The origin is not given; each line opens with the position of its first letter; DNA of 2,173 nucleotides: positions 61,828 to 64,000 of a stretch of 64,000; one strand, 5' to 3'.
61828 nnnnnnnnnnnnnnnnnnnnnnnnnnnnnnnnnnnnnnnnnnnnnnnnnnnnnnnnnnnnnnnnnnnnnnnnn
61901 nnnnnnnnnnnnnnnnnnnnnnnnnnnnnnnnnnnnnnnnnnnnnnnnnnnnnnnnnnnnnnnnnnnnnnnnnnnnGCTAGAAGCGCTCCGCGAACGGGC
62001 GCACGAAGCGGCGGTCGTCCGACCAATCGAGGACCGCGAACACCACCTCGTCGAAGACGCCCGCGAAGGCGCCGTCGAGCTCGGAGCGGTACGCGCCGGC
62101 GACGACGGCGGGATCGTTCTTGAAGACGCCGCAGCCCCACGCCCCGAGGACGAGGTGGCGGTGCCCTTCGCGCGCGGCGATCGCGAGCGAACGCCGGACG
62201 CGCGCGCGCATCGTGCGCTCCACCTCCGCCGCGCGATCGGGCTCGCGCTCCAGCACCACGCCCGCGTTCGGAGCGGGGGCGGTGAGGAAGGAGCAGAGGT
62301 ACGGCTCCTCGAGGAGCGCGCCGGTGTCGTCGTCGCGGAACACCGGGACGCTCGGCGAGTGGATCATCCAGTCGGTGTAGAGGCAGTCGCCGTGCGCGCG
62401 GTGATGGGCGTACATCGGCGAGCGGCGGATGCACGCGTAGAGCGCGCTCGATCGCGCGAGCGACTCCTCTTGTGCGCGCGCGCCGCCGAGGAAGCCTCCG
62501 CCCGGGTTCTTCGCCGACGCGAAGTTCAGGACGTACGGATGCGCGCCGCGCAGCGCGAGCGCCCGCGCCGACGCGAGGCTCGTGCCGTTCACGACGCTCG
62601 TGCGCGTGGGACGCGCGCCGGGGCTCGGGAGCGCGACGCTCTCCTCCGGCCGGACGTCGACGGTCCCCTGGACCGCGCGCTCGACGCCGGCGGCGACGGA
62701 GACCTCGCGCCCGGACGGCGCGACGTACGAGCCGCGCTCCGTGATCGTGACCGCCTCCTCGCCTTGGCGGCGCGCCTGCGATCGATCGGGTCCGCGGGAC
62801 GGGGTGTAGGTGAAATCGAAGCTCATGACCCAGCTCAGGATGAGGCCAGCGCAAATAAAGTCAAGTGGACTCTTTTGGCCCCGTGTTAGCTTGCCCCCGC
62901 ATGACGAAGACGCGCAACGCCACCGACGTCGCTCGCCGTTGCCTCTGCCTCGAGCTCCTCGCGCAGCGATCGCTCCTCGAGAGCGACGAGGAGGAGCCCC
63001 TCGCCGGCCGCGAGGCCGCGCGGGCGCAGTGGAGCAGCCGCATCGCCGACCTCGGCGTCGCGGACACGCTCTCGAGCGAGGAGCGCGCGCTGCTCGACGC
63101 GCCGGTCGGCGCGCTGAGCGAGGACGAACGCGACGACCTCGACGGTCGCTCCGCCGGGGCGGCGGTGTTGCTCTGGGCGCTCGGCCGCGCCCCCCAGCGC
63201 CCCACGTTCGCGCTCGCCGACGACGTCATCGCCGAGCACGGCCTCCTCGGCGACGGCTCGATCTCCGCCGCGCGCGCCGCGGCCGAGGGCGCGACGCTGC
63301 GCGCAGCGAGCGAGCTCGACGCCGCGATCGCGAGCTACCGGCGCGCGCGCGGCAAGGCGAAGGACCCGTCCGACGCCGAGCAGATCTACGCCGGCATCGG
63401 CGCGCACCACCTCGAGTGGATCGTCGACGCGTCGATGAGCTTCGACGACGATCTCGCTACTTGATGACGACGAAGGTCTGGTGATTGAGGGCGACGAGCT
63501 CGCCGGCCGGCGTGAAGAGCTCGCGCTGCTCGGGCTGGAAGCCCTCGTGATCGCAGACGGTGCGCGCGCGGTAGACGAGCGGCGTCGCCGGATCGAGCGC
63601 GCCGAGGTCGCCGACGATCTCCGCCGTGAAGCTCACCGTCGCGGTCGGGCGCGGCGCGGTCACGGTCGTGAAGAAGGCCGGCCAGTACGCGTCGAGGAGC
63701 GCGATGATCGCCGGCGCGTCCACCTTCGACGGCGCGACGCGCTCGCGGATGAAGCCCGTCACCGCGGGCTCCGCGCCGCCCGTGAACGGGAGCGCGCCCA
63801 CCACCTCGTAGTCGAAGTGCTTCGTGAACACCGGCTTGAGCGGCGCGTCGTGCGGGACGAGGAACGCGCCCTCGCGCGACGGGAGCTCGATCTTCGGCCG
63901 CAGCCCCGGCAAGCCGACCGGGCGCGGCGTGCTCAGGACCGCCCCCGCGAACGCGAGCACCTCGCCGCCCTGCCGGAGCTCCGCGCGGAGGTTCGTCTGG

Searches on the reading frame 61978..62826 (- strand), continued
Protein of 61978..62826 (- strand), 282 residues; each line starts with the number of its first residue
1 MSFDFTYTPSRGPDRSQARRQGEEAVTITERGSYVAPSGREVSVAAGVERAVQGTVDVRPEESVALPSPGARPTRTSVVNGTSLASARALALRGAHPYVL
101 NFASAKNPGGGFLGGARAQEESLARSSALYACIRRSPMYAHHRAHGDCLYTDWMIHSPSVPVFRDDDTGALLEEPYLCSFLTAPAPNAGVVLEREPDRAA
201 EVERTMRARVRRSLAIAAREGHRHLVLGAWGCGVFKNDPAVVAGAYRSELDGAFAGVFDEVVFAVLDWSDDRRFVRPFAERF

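Call 70: search_protein_families(library=pfam, proteins=[P0141, P0216, P0250, P0142, P0136, P0131, P0134, P0152, P0196, P0201], max_evalue=0.001)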
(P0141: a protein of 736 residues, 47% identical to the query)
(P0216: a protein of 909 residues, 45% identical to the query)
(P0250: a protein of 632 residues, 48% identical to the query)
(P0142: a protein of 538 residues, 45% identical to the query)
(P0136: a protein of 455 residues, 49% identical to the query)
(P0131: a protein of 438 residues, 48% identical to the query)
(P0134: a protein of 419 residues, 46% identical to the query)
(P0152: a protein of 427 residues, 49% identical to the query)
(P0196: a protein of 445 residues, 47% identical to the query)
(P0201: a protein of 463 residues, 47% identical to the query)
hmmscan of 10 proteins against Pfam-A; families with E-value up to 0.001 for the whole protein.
P0141 (736 aa): 4 families
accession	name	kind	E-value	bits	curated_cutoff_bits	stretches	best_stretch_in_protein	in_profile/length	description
PF10021.15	PARG_cat_microb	-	5.3e-44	150.6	23.5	1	471-616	2-146/146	Microbial-type PARG, catalytic domain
PF00092.34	VWA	-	6.8e-18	65.9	23.8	1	53-223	1-173/174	von Willebrand factor type A domain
PF13519.12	VWA_2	-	2e-13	51.3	27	1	55-157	2-106/107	von Willebrand factor type A domain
PF13768.12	VWA_3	-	3.4e-09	37.4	27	1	53-208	2-153/155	von Willebrand factor type A domain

P0216 (909 aa): 3 families
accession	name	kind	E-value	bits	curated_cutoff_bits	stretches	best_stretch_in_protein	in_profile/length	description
PF10021.15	PARG_cat_microb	-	1.5e-31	110.2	23.5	1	33-176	2-146/146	Microbial-type PARG, catalytic domain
PF00069.31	Pkinase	-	9.2e-10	38.8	31.7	1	644-827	10-191/263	Protein kinase domain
PF07714.23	PK_Tyr_Ser-Thr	-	1.9e-09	37.6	23.1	1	648-829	14-200/258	Protein tyrosine and serine/threonine kinase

P0250 (632 aa): 2 families
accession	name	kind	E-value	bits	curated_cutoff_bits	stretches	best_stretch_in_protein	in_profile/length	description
PF10021.15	PARG_cat_microb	-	5.4e-39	134.3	23.5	1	321-464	1-145/146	Microbial-type PARG, catalytic domain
PF00300.27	His_Phos_1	-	9.4e-16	58.5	21.7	1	15-222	1-182/194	Histidine phosphatase superfamily (branch 1)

P0142 (538 aa): 10 families
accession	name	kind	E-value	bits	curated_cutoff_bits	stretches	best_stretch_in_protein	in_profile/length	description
PF10021.15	PARG_cat_microb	-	9.1e-42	143.3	23.5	1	279-421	2-146/146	Microbial-type PARG, catalytic domain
PF07719.23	TPR_2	-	2.2e-13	49.6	27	1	89-118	3-32/34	Tetratricopeptide repeat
PF00515.34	TPR_1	-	2.5e-13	49.7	27.8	1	127-156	3-32/34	Tetratricopeptide repeat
PF13424.12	TPR_12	-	2.5e-10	40.8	30.1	1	127-186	5-72/77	Tetratricopeptide repeat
PF13428.12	TPR_14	-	1.4e-09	38.1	23.5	0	92-125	6-39/44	Tetratricopeptide repeat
PF13181.12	TPR_8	-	5.2e-09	36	25.7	0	128-156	4-32/34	Tetratricopeptide repeat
PF14559.12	TPR_19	-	2.3e-06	28.3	25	0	101-165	5-64/68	Tetratricopeptide repeat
PF13432.12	TPR_16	-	2.6e-06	28.2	32.7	0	100-156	10-62/65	Tetratricopeptide repeat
PF13176.12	TPR_7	-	8e-06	26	27.9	0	96-116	8-28/36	Tetratricopeptide repeat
PF13431.12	TPR_17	-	1.1e-05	25.7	24.4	0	147-178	1-32/34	Tetratricopeptide repeat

P0136 (455 aa): 3 families
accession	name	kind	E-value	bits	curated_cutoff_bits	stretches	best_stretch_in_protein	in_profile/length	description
PF08837.16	DUF1810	-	8.1e-48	162.2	25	1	320-452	2-135/136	Protein of unknown function (DUF1810)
PF10021.15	PARG_cat_microb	-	9.6e-41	140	23.5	1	39-181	3-146/146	Microbial-type PARG, catalytic domain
PF05028.20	PARG_cat_C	-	0.00054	20.1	26.3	0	232-249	161-178/207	Poly (ADP-ribose) glycohydrolase (PARG), Macro domain fold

P0131 (438 aa): 1 family
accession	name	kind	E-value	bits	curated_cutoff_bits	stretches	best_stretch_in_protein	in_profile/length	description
PF10021.15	PARG_cat_microb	-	2.6e-44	151.6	23.5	1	18-159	2-146/146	Microbial-type PARG, catalytic domain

P0134 (419 aa): 3 families
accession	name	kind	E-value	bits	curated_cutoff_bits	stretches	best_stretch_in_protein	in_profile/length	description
PF10021.15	PARG_cat_microb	-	1.5e-43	149.1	23.5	1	159-301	2-146/146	Microbial-type PARG, catalytic domain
PF00069.31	Pkinase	-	1.5e-16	61.1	31.7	1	14-127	136-254/263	Protein kinase domain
PF07714.23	PK_Tyr_Ser-Thr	-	3.9e-11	43.2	23.1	1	16-126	142-250/258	Protein tyrosine and serine/threonine kinase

P0152 (427 aa): 1 family
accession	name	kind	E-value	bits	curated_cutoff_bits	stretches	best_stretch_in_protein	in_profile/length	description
PF10021.15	PARG_cat_microb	-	5.3e-35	121.4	23.5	1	170-314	1-146/146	Microbial-type PARG, catalytic domain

P0196 (445 aa): 1 family
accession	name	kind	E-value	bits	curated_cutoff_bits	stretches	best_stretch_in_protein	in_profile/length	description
PF10021.15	PARG_cat_microb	-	4.4e-42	144.4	23.5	1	35-177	4-146/146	Microbial-type PARG, catalytic domain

P0201 (463 aa): 1 family
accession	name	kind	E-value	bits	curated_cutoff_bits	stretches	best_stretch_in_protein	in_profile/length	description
PF10021.15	PARG_cat_microb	-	6.5e-37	127.6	23.5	1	210-350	5-146/146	Microbial-type PARG, catalytic domain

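Call 73: search_solved_structures(query=L006:8992-9945:+, max_evalue=0.001)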
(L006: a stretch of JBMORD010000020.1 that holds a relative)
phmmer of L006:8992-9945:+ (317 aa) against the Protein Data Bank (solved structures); distinct sequences matched with E-value up to 0.001: 0.

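Call 74: search_solved_structures(query=L006:10806-11906:-, max_evalue=0.001)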
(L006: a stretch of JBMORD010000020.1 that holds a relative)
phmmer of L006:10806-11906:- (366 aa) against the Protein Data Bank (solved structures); distinct sequences matched with E-value up to 0.001: 49.
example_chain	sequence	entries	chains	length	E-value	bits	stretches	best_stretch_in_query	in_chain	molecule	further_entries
7e43_B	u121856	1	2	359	1.3e-87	297.8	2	55-197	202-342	Peptide methionine sulfoxide reductase MsrA/MsrB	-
5fa9_A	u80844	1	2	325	5.3e-87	295.8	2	56-197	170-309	Peptide methionine sulfoxide reductase MsrA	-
3e0m_A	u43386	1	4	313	3.4e-84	286.5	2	55-191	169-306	Peptide methionine sulfoxide reductase msrA/msrB 1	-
2kzn_A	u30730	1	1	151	3.4e-56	194.4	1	63-198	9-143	Peptide methionine sulfoxide reductase msrB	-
3e0o_A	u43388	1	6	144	6.5e-56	193.5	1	63-196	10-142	Peptide methionine sulfoxide reductase msrB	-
4gwb_A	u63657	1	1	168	1.4e-51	179.2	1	209-365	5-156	Peptide methionine sulfoxide reductase MsrA 3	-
1l1d_A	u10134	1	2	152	4e-51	177.7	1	55-191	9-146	peptide methionine sulfoxide reductase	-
3hcg_A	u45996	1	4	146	5e-51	177.4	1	55-191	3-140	Peptide methionine sulfoxide reductase msrA/msrB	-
1nwa_A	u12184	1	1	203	5.8e-51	177.2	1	208-365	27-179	Peptide methionine sulfoxide reductase msrA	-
3hch_A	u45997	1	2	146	2.6e-50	175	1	55-191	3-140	Peptide methionine sulfoxide reductase msrA/msrB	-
3bqe_A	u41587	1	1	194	1.5e-48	169.2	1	207-363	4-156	Peptide methionine sulfoxide reductase msrA/msrB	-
3bqh_A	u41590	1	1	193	1.6e-48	169.2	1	207-363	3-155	Peptide methionine sulfoxide reductase msrA/msrB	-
3bqg_A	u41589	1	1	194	3.8e-48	167.9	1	207-361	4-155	Peptide methionine sulfoxide reductase msrA/msrB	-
7cto_A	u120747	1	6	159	2.2e-47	165.4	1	63-193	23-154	Peptide methionine sulfoxide reductase MsrB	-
3bqf_A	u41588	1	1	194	3.8e-47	164.6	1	207-363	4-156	Peptide methionine sulfoxide reductase msrA/msrB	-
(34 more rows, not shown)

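Call 75: search_solved_structures(query=L010:2801-4150:+, max_evalue=0.001)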
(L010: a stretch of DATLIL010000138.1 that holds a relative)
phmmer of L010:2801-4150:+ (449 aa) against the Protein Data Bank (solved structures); distinct sequences matched with E-value up to 0.001: 0.

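Call 76: search_solved_structures(query=L023:8792-9883:-, max_evalue=0.001)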
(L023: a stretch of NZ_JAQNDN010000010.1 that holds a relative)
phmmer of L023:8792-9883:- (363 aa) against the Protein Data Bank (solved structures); distinct sequences matched with E-value up to 0.001: 2.
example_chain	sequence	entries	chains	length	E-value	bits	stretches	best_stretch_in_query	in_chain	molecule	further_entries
8jh8_A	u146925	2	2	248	5.5e-24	88.2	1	107-360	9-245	Feruloyl esterase | Feruloyl esterase with ferulic acid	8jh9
9j07_A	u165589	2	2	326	1.6e-21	80.1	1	96-254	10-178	feruloyl esterase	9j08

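Call 77: search_solved_structures(query=L023:10865-11539:-, max_evalue=0.001)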
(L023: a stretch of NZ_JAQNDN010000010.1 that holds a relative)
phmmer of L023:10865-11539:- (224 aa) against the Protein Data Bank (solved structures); distinct sequences matched with E-value up to 0.001: 0.

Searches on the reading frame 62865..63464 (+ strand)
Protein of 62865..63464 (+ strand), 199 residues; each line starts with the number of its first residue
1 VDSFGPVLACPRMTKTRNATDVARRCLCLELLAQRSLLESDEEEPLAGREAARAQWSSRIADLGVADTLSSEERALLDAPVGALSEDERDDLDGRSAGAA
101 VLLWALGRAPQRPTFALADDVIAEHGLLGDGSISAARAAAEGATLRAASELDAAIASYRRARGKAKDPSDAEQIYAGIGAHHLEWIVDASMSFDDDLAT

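Call 3: search_protein_families(library=pfam, proteins=[window:62865-63464:+], max_evalue=0.01)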
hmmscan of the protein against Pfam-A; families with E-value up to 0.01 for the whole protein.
window:62865-63464:+ (199 aa): 2 families
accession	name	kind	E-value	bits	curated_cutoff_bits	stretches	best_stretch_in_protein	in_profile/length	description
PF14094.11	DUF4272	-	1e-07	31.8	27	1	9-156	24-159/208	Domain of unknown function (DUF4272)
PF24622.1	TMP_4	-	0.002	18.7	27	1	33-78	13-61/77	Tape measure protein domain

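Call 4: search_protein_families(library=ncbifam, proteins=[window:62865-63464:+], max_evalue=0.01)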
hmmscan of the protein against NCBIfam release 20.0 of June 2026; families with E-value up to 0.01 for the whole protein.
window:62865-63464:+ (199 aa): 0 families

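Call 59: search_protein_families(library=padloc, proteins=[window:62865-63464:+], max_evalue=0.001)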
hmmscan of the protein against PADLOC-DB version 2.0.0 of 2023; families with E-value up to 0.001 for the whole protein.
window:62865-63464:+ (199 aa): 0 families

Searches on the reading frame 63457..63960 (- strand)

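Call 3: search_protein_families(library=pfam, proteins=[window:63457-63960:-], max_evalue=0.01)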
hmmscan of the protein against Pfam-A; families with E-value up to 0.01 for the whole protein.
window:63457-63960:- (167 aa): 1 family
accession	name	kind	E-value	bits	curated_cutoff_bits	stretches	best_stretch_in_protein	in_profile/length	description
PF20789.3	4HBT_3C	-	6.5e-12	46.3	24.1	1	38-165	10-140/140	Acyl-CoA thioesterase C-terminal domain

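Call 4: search_protein_families(library=ncbifam, proteins=[window:63457-63960:-], max_evalue=0.01)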
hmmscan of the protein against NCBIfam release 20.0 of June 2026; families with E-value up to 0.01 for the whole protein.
window:63457-63960:- (167 aa): 0 families

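Call 59: search_protein_families(library=padloc, proteins=[window:63457-63960:-], max_evalue=0.001)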
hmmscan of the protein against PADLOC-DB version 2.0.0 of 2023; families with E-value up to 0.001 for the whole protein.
window:63457-63960:- (167 aa): 0 families
